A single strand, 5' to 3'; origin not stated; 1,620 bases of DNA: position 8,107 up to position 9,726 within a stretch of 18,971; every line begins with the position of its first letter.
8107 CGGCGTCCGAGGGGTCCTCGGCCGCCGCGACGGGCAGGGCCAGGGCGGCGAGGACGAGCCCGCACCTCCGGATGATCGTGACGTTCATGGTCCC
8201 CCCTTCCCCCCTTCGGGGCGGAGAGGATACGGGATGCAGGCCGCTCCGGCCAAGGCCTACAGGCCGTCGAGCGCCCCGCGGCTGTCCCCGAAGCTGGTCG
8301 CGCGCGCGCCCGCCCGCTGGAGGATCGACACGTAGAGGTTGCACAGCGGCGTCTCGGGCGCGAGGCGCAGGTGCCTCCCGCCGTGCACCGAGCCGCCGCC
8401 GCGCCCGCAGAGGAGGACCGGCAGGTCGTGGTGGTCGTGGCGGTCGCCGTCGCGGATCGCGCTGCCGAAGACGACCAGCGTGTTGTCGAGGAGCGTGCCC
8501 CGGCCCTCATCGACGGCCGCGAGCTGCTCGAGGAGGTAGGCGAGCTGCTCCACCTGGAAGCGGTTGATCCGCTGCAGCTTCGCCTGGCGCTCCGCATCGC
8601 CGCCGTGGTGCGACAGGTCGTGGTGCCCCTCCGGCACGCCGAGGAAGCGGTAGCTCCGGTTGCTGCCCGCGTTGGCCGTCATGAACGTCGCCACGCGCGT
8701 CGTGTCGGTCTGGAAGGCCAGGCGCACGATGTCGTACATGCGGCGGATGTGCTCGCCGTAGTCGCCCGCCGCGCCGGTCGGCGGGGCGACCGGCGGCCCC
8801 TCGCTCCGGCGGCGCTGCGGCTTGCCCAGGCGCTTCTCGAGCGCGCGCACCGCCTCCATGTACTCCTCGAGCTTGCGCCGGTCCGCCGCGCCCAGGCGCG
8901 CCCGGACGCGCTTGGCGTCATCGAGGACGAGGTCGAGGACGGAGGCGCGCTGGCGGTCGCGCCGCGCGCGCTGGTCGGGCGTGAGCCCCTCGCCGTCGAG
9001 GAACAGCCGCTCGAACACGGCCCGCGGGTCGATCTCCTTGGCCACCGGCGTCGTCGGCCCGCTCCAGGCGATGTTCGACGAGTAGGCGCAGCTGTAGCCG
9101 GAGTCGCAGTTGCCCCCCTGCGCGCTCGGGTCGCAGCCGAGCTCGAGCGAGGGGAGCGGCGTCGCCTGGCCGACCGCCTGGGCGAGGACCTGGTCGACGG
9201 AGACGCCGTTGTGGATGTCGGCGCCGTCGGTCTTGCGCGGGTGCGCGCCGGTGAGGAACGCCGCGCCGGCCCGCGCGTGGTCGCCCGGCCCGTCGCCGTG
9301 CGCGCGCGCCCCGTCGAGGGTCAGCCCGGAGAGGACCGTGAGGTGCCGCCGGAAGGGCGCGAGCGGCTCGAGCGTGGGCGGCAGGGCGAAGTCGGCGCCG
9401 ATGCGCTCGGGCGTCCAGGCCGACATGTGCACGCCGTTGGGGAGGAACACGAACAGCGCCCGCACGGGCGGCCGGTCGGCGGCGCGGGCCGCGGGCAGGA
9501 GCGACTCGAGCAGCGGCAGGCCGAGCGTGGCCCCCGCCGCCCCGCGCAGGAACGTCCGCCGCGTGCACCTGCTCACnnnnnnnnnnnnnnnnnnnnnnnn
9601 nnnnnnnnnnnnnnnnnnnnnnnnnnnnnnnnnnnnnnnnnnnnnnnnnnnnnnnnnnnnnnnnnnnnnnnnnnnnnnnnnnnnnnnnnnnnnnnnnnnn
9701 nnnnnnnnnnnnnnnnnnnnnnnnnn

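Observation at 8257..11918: PSCyt/PSD-type DUF1592 haem protein and DUF1552 Tat partner, coupled by a GTGA overlap and embedded in an amino-sugar / PilT gene string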

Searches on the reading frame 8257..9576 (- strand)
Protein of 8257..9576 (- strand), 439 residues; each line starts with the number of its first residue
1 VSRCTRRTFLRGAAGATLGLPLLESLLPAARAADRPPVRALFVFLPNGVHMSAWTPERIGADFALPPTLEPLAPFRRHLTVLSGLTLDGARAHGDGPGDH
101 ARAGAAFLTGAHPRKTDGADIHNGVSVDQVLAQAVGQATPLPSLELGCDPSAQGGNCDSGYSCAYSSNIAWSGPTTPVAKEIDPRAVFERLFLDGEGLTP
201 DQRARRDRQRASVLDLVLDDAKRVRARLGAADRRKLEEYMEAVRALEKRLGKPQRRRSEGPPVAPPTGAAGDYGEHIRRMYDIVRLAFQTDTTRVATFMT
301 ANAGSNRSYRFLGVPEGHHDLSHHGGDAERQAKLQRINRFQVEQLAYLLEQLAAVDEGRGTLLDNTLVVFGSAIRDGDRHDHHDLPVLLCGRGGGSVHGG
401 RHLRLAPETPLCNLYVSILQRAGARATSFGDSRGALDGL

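Call 6: search_protein_families(library=pfam, proteins=[window:8257-9576:-], max_evalue=0.01)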
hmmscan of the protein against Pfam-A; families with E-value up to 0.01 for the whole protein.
window:8257-9576:- (439 aa): 1 family
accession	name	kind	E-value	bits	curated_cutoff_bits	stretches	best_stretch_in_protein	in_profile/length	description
PF07586.16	HXXSHH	-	4e-109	365.3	30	1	39-346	1-307/307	Protein of unknown function (DUF1552)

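Call 7: search_protein_families(library=ncbifam, proteins=[window:8257-9576:-], max_evalue=0.01)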
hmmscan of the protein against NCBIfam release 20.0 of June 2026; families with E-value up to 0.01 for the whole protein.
window:8257-9576:- (439 aa): 0 families

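Call 15: find_homologous_proteins(query=window:8257-9576:-, max_evalue=1e-10)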
Query window:8257-9576:- (439 aa): 8000 proteins with E <= 1e-10 among 8000 candidates; the best 120 are listed.
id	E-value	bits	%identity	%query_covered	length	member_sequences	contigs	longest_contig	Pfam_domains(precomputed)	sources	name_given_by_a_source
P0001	5.0e-293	990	100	100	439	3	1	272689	PF07586.17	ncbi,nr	ncbi:MAG: DUF1552 domain-containing protein [Planctomycetes bacterium]|nr:DUF1552 domain-containing 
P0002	9.1e-193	659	68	99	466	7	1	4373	PF07586.17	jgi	jgi:hypothetical protein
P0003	1.8e-192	658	70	91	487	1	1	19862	PF07586.17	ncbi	-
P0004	7.4e-185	633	65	100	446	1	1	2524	PF07586.17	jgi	jgi:hypothetical protein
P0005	3.2e-183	628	64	100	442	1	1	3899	PF07586.17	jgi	jgi:hypothetical protein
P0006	2.2e-175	602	61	99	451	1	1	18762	PF07586.17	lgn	-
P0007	4.0e-175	601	59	99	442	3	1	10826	PF07586.17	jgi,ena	-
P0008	4.3e-175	601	66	100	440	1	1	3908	PF07586.17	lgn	-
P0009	2.3e-174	599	82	74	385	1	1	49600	PF07586.17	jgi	jgi:hypothetical protein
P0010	1.5e-173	596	61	98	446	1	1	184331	PF07586.17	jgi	jgi:hypothetical protein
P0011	4.0e-172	591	62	99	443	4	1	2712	PF07586.17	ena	-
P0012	2.2e-171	589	63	96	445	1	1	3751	PF07586.17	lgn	-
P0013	3.1e-171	588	61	96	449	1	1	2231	PF07586.17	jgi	jgi:hypothetical protein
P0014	2.4e-170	585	63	98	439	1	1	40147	PF07586.17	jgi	jgi:hypothetical protein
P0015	3.6e-170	585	60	96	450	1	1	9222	PF07586.17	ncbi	-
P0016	2.9e-165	569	61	99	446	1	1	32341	PF07586.17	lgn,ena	-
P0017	3.0e-165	568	62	99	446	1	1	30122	PF07586.17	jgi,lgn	-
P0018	6.7e-165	567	58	100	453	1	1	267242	PF07586.17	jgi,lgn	-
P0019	1.8e-164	566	61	98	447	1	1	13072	PF07586.17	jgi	jgi:Protein of unknown function (DUF1552)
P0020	4.0e-164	565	58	100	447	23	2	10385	PF07586.17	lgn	-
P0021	9.7e-164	564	61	100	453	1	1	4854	PF07586.17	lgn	-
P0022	1.3e-163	563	58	100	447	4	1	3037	PF07586.17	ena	-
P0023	1.7e-163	563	59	99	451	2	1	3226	PF07586.17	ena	-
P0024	6.8e-163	561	59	99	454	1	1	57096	PF07586.17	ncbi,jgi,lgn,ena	jgi:hypothetical protein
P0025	9.3e-163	560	58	99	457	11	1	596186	PF07586.17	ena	-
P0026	1.5e-162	560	59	100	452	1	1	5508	PF07586.17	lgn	-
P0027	2.0e-162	559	57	100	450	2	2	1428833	PF07586.17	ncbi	-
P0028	2.2e-162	559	59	100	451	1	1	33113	PF07586.17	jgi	-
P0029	2.2e-162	559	58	100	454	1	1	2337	PF07586.17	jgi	jgi:hypothetical protein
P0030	4.0e-162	558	59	100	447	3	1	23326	PF07586.17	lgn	-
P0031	4.6e-162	558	62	100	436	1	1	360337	PF07586.17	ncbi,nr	ncbi:MAG: DUF1552 domain-containing protein [Planctomycetes bacterium]|nr:DUF1552 domain-containing 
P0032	5.4e-162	558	59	99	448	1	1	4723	PF07586.17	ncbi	-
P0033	8.2e-162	557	60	98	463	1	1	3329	PF07586.17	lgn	-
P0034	1.7e-161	556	59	100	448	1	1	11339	PF07586.17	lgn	-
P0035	2.8e-161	555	58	100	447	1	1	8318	PF07586.17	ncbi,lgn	-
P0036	3.0e-161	555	57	99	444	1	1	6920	PF07586.17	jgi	jgi:Protein of unknown function (DUF1552)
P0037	7.0e-161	554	59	100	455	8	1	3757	PF07586.17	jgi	jgi:hypothetical protein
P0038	1.1e-160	553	58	100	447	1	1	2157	PF07586.17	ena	-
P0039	1.3e-160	553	58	100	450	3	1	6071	PF07586.17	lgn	-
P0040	2.1e-160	553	58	100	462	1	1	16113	PF07586.17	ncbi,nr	ncbi:MAG: DUF1552 domain-containing protein [Planctomycetes bacterium]|nr:DUF1552 domain-containing 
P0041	2.4e-160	552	58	100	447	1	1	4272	PF07586.17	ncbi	-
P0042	3.0e-160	552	58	99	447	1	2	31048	PF07586.17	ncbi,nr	ncbi:MAG: DUF1552 domain-containing protein [Gemmataceae bacterium]|nr:DUF1552 domain-containing pro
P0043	3.2e-160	552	58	100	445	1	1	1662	PF07586.17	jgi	jgi:hypothetical protein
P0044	4.3e-160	552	57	99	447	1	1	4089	PF07586.17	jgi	jgi:hypothetical protein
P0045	4.9e-160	551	60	99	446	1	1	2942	PF07586.17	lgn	-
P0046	6.3e-160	551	58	97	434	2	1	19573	PF07586.17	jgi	-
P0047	6.8e-160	551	58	99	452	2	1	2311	PF07586.17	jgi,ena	-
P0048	6.8e-160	551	56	100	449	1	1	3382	PF07586.17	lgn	-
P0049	8.1e-160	551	57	100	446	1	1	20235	PF07586.17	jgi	jgi:hypothetical protein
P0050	8.7e-160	551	57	100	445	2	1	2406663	PF07586.17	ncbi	-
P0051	9.0e-160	550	58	100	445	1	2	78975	PF07586.17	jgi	jgi:hypothetical protein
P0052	9.5e-160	550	56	100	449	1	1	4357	PF07586.17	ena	-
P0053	9.8e-160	550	57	99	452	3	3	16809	PF07586.17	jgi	jgi:hypothetical protein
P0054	1.6e-159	550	56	100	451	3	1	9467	PF07586.17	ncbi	-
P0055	1.7e-159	550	56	100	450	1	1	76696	PF07586.17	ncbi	-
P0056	2.3e-159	549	55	100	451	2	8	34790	PF07586.17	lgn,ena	-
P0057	2.4e-159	549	57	100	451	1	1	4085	PF07586.17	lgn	-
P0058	2.7e-159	549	58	99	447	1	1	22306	PF07586.17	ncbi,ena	-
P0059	3.4e-159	549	58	100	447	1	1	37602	PF07586.17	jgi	jgi:hypothetical protein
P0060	3.9e-159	548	59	99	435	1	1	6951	PF07586.17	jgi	jgi:hypothetical protein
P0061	4.0e-159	548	58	100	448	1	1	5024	PF07586.17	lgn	-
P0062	4.1e-159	548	56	98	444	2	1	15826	PF07586.17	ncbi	-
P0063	4.2e-159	548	57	98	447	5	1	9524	PF07586.17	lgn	-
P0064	4.3e-159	548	56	99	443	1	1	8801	PF07586.17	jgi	jgi:hypothetical protein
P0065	4.7e-159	548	56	99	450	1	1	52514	PF07586.17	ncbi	-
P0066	5.1e-159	548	56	100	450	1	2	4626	PF07586.17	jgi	jgi:hypothetical protein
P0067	5.1e-159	548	56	100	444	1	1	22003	PF07586.17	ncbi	-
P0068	5.5e-159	548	58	100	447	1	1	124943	PF07586.17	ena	-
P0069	5.7e-159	548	58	100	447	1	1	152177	PF07586.17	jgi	jgi:hypothetical protein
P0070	6.1e-159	548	57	99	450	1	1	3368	PF07586.17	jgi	jgi:hypothetical protein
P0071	6.1e-159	548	58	100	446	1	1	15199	PF07586.17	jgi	jgi:hypothetical protein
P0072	6.2e-159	548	56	99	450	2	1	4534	PF07586.17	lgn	-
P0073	7.9e-159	547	58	100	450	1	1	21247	PF07586.17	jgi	jgi:hypothetical protein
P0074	8.0e-159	547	59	100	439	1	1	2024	PF07586.17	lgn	-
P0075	8.9e-159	547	57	100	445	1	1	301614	PF07586.17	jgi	jgi:hypothetical protein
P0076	9.4e-159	547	58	100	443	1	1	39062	PF07586.17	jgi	-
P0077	9.4e-159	547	58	100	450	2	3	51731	PF07586.17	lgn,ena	-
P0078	1.1e-158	547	57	99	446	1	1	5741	PF07586.17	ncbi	-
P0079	1.1e-158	547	57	99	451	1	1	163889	PF07586.17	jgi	jgi:hypothetical protein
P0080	1.2e-158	547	57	99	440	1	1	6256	PF07586.17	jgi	jgi:hypothetical protein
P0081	1.2e-158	547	59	100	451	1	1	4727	PF07586.17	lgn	-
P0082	1.2e-158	547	59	100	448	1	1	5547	PF07586.17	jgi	jgi:hypothetical protein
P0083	1.2e-158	547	58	99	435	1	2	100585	PF07586.17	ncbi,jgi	ncbi:MAG: DUF1552 domain-containing protein [Planctomycetota bacterium]|jgi:hypothetical protein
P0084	1.3e-158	547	58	99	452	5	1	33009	PF07586.17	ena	-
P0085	1.3e-158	547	57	99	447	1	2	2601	PF07586.17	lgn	-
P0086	1.6e-158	546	57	99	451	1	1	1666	PF07586.17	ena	-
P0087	1.6e-158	546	57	99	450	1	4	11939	PF07586.17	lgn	-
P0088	1.9e-158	546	56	99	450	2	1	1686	PF07586.17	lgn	-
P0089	2.1e-158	546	58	99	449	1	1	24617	PF07586.17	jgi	jgi:hypothetical protein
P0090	2.4e-158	546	60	91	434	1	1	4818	PF07586.17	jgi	jgi:hypothetical protein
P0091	2.5e-158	546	57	99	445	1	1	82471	PF07586.17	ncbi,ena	-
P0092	2.6e-158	546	56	99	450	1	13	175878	PF07586.17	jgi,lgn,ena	-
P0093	2.8e-158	546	57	100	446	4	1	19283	PF07586.17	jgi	jgi:hypothetical protein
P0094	2.8e-158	546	56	100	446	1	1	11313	PF07586.17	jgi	jgi:hypothetical protein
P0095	2.9e-158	546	56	99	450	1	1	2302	PF07586.17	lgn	-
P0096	2.9e-158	546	57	99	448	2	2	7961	PF07586.17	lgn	-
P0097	3.7e-158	545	57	100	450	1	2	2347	PF07586.17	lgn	-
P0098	3.7e-158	545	58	100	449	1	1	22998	PF07586.17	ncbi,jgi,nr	ncbi:MAG TPA: DUF1552 domain-containing protein [Gemmataceae bacterium]|jgi:hypothetical protein|nr:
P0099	3.8e-158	545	57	100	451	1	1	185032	PF07586.17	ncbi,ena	-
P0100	3.9e-158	545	56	99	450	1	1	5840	PF07586.17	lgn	-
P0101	4.2e-158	545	58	99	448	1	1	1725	PF07586.17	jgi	jgi:hypothetical protein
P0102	4.9e-158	545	58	98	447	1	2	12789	PF07586.17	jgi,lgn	jgi:hypothetical protein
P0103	7.3e-158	544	58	100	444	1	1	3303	PF07586.17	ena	-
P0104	7.8e-158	544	59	99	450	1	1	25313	PF07586.17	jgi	jgi:hypothetical protein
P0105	8.2e-158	544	59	99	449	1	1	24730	PF07586.17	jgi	jgi:hypothetical protein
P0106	8.6e-158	544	60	99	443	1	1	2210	PF07586.17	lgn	-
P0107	8.9e-158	544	57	100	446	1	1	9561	PF07586.17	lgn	-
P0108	9.1e-158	544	56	99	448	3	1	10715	PF07586.17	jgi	jgi:hypothetical protein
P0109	9.4e-158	544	58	99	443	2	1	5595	PF07586.17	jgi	-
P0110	9.7e-158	544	55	100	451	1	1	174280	PF07586.17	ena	-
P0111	1.0e-157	544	57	100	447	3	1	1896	PF07586.17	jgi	-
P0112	1.1e-157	544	57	100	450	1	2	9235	PF07586.17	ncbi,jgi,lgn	jgi:hypothetical protein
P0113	1.1e-157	544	58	99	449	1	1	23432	PF07586.17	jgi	-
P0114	1.1e-157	544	56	99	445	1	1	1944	PF07586.17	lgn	-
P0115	1.1e-157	544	56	100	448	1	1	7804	PF07586.17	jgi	jgi:hypothetical protein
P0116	1.2e-157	544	56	99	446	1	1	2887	PF07586.17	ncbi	-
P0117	1.4e-157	543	57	99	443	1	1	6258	PF07586.17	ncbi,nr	ncbi:MAG: DUF1552 domain-containing protein [Planctomycetes bacterium]|nr:DUF1552 domain-containing 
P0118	1.4e-157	543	57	98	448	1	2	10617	PF07586.17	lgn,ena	-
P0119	1.5e-157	543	56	100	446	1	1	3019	PF07586.17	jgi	-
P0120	1.6e-157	543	58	98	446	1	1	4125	PF07586.17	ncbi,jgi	jgi:hypothetical protein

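Call 16: find_encoding_contigs(protein=P0001, flank=10000, max_places=3)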
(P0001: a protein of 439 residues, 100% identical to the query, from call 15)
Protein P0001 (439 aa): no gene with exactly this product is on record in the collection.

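Call 17: find_encoding_contigs(protein=P0009, flank=10000, max_places=3)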
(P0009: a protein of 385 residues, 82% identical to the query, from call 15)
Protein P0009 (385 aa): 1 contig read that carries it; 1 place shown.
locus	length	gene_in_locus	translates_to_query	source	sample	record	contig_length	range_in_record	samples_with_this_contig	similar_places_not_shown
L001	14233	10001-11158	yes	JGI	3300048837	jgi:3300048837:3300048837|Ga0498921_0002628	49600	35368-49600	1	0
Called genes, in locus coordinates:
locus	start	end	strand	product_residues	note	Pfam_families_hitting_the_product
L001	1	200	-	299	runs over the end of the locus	PF08239:SH3_3 (weak), PF07486:Hydrolase_2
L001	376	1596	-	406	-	PF01411:tRNA-synt_2c, PF07973:tRNA_SAD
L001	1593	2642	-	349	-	PF09925:DUF2157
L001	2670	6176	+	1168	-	PF00069:Pkinase, PF07714:PK_Tyr_Ser-Thr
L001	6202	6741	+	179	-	-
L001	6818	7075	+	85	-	-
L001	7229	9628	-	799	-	PF01590:GAF, PF13185:GAF_2, PF00158:Sigma54_activat, PF14532:Sigma54_activ_2, PF25601:AAA_lid_14, PF02954:HTH_8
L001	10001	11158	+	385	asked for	PF07586:HXXSHH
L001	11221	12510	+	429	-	-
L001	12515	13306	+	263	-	PF01182:Glucosamine_iso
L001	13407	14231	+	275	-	?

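Call 18: find_encoding_contigs(protein=P0003, flank=10000, max_places=3)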
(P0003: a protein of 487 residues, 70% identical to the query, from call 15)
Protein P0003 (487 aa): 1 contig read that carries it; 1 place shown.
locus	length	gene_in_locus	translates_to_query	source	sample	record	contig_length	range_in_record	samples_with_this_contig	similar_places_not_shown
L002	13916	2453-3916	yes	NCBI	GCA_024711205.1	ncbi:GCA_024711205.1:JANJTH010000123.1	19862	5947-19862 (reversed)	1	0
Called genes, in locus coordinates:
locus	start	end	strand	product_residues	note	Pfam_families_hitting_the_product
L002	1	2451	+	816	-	?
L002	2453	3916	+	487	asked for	PF07586:HXXSHH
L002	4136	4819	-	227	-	-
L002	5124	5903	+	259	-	PF00106:adh_short, PF01370:Epimerase (faint), PF08659:KR (weak), PF13561:adh_short_C2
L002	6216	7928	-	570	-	PF00390:malic, PF03949:Malic_M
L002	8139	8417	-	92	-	PF00216:Bac_DNA_binding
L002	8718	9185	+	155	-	PF00027:cNMP_binding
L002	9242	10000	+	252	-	PF07719:TPR_2 (faint), PF13414:TPR_11 (weak), PF13431:TPR_17 (faint)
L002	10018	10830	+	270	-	PF14559:TPR_19 (faint)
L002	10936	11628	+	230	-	-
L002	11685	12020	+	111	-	PF11969:DcpS_C, PF01230:HIT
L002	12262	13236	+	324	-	-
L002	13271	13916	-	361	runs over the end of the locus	PF01790:LGT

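Call 27: find_related_loci(query=A1, collection=genome_contigs, flank=10000)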
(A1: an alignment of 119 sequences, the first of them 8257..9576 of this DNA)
Query A1 (439 aa) in genome_contigs; peptide patterns used: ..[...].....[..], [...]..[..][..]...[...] (x = any residue, [..] = any of these).
600 stretches matched a pattern (row limit reached: there are more); 539 encode a relative of the query (tblastn E <= 1e-3); the best 80 are kept; 80 distinct loci.
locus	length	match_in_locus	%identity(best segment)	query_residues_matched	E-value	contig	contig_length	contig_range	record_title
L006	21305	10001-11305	92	5-439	0e+0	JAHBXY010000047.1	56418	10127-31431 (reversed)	MAG: Planctomycetota bacterium isolate ACE_PLA31 PLA31_47, whole genome shotgun sequence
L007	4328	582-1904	55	3-436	8e-165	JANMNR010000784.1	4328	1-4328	MAG: Pirellula sp. isolate OTE_58_metabat_31_sub OTE_58_k141_5398927, whole genome shotgun sequence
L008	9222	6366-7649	60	20-439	9e-160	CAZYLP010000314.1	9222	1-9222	MAG TPA_asm: uncultured Planctomycetota bacterium isolate SRP287453_co1_338 genome assembly, contig: NODE_14418_length_9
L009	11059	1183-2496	56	6-436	7e-159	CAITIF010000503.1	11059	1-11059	MAG: uncultured Pirellula sp. isolate Loclat_bin-07264 genome assembly, contig: bin-07264:503/971, whole genome shotgun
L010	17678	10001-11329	57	3-439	1e-158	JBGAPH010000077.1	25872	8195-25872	MAG: Pirellulales bacterium isolate MAG_AAO_H125.26 AAOH125-26_opera_contig_3793, whole genome shotgun sequence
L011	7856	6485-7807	58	5-439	2e-158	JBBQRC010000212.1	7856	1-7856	MAG: Pirellulales bacterium isolate Co_metawrap_1642 Cmw_1642_k141_1105840_length_7856_cov_7.0000, whole genome shotgun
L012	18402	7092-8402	55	3-432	7e-157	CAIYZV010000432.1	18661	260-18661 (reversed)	MAG: uncultured Pirellula sp. isolate ErkenSummer_bin-4334 genome assembly, contig: bin-4334:432/527, whole genome shotg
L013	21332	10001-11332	57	3-439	2e-156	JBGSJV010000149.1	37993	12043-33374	MAG: Pirellulaceae bacterium isolate JTS-AC165 k141_2254687, whole genome shotgun sequence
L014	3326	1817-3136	54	6-439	7e-163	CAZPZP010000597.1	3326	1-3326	MAG TPA_asm: uncultured Chthonomonadaceae bacterium isolate SRP128246_co1_482 genome assembly, contig: NODE_83891_length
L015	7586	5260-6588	54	5-439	5e-156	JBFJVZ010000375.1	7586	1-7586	MAG: Pirellulaceae bacterium isolate Mix_sand19.2022.05.G.119 k141_1941373_length_7586_cov_9.9734, whole genome shotgun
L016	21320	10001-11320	53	3-436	2e-155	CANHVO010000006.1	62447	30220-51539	MAG: Planctomycetaceae bacterium isolate RE-27jun17-92 genome assembly, contig: RE-27jun17-C198, whole genome shotgun se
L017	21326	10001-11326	55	3-439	3e-155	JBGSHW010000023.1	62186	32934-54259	MAG: Pirellulaceae bacterium isolate JTS-AC114 k141_15020, whole genome shotgun sequence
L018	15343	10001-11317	55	4-439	3e-155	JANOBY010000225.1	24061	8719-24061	MAG: Planctomycetales bacterium isolate VAR_17_metabat_95 VAR_17_k141_3804015, whole genome shotgun sequence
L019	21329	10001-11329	55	3-436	4e-155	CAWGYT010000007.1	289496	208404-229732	MAG: uncultured Planctomycetales bacterium isolate MFD09779.bin.1.123 genome assembly, contig: contig_18939, whole genom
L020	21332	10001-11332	53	3-439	6e-155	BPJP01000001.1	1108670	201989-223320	MAG: Gemmatales bacterium KatS3mg105 DNA, contig_2733, whole genome shotgun sequence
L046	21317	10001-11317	52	4-439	3e-149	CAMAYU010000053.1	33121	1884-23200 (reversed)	MAG: Schlesneria paludicola DSM 18645 isolate MH-08apr19-81 genome assembly, contig: MH-08apr19-C2965, whole genome shot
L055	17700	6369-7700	52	6-439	3e-148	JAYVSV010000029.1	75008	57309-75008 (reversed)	MAG: Verrucomicrobiota bacterium isolate GL74_DN_metabat_45 GL74_DN_metabat_45_28, whole genome shotgun sequence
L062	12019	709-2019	52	6-436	2e-147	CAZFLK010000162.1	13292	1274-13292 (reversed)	MAG TPA_asm: uncultured Verrucomicrobiota bacterium isolate SRP134809_co1_59 genome assembly, contig: NODE_9127_length_1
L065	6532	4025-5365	52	3-439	2e-147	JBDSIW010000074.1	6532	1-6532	MAG: Verrucomicrobiota bacterium isolate cluster1_bin.308 k127_1440650, whole genome shotgun sequence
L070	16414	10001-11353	51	1-439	1e-146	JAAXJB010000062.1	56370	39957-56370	MAG: Rubripirellula sp. isolate SW22112_bin_5 NODE_220_length_56370_cov_12.805505, whole genome shotgun sequence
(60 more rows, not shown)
